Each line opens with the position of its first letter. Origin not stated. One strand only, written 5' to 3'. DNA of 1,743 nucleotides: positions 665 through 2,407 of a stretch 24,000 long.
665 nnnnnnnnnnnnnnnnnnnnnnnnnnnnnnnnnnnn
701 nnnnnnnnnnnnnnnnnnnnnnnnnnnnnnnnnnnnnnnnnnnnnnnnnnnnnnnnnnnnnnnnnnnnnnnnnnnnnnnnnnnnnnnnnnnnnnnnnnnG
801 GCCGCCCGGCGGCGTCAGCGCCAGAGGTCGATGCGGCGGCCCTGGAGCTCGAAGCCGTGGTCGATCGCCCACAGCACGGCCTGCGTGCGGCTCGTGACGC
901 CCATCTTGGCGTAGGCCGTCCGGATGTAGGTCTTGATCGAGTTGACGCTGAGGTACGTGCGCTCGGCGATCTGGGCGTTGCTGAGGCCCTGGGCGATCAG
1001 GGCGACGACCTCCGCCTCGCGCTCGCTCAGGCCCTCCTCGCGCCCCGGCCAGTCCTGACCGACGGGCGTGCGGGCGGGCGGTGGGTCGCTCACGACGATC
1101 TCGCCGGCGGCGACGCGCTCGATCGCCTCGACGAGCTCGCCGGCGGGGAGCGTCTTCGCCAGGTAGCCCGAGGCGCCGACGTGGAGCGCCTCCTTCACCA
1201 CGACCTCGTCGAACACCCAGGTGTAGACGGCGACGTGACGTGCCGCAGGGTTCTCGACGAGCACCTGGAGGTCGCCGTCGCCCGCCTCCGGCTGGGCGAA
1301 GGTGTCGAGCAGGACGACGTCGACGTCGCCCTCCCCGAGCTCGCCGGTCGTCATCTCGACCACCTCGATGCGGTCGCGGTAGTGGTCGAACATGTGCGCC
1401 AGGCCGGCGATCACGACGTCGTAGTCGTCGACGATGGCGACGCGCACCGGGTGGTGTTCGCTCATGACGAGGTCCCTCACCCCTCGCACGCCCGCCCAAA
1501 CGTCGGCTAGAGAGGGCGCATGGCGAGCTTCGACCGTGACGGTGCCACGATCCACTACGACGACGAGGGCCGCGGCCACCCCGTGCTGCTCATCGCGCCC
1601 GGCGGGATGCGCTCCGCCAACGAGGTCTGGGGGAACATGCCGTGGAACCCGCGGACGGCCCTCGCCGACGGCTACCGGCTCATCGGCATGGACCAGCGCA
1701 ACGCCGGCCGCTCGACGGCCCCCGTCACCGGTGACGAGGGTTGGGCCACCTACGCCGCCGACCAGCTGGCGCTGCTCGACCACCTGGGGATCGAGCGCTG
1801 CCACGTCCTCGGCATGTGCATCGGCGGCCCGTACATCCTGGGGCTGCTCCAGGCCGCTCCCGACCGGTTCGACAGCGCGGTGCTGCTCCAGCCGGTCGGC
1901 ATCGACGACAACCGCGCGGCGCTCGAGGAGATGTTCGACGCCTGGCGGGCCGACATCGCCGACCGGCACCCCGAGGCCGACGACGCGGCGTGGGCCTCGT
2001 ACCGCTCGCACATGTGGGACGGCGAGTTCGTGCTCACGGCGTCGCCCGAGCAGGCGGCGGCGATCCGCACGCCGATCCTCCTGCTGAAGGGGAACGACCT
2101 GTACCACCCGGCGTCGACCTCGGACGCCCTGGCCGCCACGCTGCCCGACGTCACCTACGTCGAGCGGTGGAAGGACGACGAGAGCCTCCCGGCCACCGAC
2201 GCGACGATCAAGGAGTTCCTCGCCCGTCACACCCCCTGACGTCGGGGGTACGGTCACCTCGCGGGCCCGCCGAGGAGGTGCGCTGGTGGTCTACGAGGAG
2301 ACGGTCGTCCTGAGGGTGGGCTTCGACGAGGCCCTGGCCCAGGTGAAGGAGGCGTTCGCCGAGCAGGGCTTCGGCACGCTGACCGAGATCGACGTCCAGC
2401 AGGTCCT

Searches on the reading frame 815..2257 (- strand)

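Call 80: search_protein_families(library=pfam, proteins=[window:815-2257:-], max_evalue=0.00001)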
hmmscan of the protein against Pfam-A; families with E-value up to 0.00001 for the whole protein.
window:815-2257:- (480 aa): 3 families
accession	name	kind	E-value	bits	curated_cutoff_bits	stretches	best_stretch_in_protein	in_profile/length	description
PF00196.25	GerE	-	8.6e-16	57.8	23.5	1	410-464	3-57/57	Bacterial regulatory proteins, luxR family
PF00072.30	Response_reg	-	8.4e-07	29.6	30.2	1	273-380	1-111/111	Response regulator receiver domain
PF08281.18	Sigma70_r4_2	-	1.4e-06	28.3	25.7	1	409-452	10-54/54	Sigma-70, region 4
